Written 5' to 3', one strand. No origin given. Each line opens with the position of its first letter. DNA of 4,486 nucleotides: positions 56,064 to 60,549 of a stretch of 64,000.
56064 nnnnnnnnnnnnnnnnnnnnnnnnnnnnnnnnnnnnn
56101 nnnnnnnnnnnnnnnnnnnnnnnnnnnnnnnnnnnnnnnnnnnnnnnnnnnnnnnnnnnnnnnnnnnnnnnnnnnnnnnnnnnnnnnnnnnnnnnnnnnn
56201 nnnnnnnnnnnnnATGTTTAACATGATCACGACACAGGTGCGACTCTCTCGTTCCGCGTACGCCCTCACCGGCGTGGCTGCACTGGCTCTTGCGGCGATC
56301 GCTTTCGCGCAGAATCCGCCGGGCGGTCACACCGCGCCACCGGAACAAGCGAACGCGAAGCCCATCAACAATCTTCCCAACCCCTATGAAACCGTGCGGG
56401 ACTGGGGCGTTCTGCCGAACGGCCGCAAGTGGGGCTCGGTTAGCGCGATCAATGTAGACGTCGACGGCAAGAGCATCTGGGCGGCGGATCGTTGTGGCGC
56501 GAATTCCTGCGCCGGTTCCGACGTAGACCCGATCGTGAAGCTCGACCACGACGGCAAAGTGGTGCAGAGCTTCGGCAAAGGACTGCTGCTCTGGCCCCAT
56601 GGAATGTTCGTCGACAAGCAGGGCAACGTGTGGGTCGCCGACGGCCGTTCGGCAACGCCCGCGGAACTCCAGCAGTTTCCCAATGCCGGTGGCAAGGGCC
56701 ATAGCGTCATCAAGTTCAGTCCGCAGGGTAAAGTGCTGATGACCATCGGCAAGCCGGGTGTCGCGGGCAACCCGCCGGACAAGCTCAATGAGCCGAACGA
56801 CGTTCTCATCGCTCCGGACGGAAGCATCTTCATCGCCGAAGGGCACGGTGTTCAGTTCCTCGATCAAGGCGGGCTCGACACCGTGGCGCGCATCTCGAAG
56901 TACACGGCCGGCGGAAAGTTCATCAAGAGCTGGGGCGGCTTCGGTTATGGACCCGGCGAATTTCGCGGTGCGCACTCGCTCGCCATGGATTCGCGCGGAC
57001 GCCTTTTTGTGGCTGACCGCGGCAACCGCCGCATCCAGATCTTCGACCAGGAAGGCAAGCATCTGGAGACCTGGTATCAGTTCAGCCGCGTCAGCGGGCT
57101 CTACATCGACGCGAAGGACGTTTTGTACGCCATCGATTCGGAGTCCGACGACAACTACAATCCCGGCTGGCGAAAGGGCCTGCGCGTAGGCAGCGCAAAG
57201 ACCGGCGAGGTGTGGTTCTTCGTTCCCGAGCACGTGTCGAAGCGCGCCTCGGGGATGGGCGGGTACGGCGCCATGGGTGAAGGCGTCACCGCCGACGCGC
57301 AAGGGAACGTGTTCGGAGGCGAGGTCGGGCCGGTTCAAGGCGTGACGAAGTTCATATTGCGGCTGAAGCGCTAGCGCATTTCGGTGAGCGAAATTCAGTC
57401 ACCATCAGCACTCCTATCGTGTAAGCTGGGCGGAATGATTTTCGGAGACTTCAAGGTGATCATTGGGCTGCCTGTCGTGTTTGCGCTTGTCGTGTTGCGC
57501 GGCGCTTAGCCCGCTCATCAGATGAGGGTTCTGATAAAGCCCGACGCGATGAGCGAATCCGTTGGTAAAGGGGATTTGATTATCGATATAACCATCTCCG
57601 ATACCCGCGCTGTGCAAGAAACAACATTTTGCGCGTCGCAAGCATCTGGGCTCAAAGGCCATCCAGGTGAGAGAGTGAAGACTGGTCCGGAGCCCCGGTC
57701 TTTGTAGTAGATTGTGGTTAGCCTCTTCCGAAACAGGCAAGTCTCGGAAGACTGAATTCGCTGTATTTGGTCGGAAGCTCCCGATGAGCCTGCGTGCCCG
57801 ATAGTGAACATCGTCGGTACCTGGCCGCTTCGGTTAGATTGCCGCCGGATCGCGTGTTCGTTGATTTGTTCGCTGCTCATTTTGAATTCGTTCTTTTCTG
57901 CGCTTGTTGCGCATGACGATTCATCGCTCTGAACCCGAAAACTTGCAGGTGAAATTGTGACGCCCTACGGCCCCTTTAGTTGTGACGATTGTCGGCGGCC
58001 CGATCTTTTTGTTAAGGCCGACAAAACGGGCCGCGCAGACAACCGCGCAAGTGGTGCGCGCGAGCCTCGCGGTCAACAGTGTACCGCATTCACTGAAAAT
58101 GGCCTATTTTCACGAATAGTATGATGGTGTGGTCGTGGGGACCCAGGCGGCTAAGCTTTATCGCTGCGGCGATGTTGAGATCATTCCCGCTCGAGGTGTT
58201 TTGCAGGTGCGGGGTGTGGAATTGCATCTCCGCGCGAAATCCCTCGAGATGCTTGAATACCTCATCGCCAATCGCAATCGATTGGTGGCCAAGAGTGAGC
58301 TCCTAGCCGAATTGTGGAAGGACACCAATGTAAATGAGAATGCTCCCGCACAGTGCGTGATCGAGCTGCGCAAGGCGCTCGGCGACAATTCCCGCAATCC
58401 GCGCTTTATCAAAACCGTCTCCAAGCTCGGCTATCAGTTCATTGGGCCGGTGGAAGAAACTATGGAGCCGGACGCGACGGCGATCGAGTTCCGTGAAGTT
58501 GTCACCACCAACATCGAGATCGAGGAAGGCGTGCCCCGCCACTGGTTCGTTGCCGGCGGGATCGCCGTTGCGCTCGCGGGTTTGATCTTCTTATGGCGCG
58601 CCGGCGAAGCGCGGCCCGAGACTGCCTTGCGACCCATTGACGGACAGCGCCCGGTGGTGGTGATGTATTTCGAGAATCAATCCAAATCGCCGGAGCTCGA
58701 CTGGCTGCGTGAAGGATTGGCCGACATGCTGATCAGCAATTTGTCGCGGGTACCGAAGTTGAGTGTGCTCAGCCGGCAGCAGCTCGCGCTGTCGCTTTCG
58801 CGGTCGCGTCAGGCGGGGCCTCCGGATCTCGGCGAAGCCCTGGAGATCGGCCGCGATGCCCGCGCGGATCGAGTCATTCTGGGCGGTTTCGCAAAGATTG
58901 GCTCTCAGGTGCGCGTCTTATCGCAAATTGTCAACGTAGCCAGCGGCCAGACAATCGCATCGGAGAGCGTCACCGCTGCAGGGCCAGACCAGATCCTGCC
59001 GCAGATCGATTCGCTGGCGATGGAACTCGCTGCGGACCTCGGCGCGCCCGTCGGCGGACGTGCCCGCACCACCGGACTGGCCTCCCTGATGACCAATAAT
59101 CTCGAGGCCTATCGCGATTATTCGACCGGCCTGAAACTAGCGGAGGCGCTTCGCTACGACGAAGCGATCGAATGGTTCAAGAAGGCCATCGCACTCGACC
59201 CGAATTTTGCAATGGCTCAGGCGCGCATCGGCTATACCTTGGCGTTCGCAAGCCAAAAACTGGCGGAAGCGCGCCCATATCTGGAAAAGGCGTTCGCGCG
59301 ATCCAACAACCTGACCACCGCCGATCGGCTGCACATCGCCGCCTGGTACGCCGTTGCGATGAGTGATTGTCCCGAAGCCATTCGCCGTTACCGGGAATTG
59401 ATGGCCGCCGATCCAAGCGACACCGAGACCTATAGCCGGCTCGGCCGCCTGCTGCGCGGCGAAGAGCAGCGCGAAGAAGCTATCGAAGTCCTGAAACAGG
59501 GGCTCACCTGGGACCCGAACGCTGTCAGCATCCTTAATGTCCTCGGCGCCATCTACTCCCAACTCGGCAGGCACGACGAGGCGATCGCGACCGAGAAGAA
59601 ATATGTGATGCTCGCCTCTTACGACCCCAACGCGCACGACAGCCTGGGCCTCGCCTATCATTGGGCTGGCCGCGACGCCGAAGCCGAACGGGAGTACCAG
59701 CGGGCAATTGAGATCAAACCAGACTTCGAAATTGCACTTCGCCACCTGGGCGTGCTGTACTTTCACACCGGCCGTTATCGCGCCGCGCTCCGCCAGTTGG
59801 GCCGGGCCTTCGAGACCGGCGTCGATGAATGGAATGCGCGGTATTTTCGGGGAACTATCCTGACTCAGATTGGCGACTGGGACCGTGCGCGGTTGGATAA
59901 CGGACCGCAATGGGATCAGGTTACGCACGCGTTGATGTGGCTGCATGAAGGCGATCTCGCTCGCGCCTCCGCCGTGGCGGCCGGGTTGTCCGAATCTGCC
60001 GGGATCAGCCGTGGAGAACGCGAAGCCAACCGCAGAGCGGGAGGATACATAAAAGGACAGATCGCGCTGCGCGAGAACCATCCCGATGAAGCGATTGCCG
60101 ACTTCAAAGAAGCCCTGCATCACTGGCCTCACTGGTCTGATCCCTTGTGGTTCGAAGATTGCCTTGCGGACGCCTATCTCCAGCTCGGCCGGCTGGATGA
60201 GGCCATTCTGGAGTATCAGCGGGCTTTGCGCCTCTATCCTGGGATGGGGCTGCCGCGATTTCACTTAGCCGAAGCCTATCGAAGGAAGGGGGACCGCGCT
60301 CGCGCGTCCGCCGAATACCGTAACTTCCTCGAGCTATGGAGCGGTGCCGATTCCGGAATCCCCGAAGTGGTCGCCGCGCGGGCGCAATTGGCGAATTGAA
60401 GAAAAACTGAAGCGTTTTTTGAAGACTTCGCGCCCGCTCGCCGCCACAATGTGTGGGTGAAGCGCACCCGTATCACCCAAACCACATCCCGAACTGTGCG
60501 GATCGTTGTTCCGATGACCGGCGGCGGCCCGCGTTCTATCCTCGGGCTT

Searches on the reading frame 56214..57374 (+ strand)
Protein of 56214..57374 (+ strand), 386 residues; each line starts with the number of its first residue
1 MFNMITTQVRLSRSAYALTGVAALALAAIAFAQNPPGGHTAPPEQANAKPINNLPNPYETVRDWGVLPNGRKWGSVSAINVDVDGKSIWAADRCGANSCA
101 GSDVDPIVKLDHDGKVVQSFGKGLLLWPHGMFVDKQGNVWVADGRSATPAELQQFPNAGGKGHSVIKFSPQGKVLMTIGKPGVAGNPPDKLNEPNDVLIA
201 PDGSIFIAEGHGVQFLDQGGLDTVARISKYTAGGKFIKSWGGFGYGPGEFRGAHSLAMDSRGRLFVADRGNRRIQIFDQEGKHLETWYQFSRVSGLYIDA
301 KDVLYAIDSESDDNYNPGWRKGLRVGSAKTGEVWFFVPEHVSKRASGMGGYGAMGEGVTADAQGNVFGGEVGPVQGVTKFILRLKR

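Call 9: search_protein_families(library=pfam, proteins=[window:56214-57374:+], max_evalue=0.01)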
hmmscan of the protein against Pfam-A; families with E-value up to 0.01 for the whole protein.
window:56214-57374:+ (386 aa): 4 families
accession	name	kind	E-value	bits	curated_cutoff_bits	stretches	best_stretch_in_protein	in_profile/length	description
PF01436.27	NHL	-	3.4e-14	52.5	20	1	250-277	1-28/28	NHL repeat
PF08450.18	SGL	-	6e-08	33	26.3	0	115-181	174-223/246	SMP-30/Gluconolactonase/LRE-like region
PF07494.17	Reg_prop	-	0.0001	22.5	20.4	0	130-142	9-21/24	Two component regulator propeller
PF25021.1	TEN_NHL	-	0.00011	21.7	27.1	0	190-221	140-171/357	Teneurin NHL domain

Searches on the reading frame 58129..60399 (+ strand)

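Call 9: search_protein_families(library=pfam, proteins=[window:58129-60399:+], max_evalue=0.01)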
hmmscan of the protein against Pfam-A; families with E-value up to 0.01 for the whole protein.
window:58129-60399:+ (756 aa): 22 families
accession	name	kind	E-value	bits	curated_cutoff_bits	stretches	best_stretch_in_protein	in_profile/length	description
PF07719.23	TPR_2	-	1.8e-36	121.6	27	3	678-705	6-33/34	Tetratricopeptide repeat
PF00515.34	TPR_1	-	1.1e-31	107.8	27.8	3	341-360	15-34/34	Tetratricopeptide repeat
PF13414.12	TPR_11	-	3.1e-30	104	26.8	4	507-548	1-42/42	TPR repeat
PF13181.12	TPR_8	-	4e-30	101.8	25.7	2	679-704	7-32/34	Tetratricopeptide repeat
PF14559.12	TPR_19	-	2.8e-26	92.1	25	5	443-488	2-47/68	Tetratricopeptide repeat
PF13432.12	TPR_16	-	2.1e-24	86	32.7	3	642-705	3-63/65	Tetratricopeptide repeat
PF13424.12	TPR_12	-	4.4e-22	78.5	30.1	4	434-491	12-70/77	Tetratricopeptide repeat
PF13428.12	TPR_14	-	1.8e-20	71.8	23.5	2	678-715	6-43/44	Tetratricopeptide repeat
PF13431.12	TPR_17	-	5.1e-19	67.3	24.4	1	456-487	3-34/34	Tetratricopeptide repeat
PF13176.12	TPR_7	-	3.8e-16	58.2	27.9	0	679-706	5-32/36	Tetratricopeptide repeat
PF00486.34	Trans_reg_C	-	4.5e-15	55.9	26.2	1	31-104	3-77/77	Transcriptional regulatory protein, C terminal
PF13374.12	TPR_10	-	8.5e-13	48.3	27.5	0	536-562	4-30/42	Tetratricopeptide repeat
PF24575.1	TPR_Slam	-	8e-12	45.9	35.2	0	405-451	54-100/104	Surface lipoprotein assembly modifier, N-terminal TPR repeats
PF12895.13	ANAPC3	-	5e-09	36.8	27.2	0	416-488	7-78/82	Anaphase-promoting complex, cyclosome, subunit 3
PF13174.12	TPR_6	-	2.8e-08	34.3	26.3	0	679-704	6-31/33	Tetratricopeptide repeat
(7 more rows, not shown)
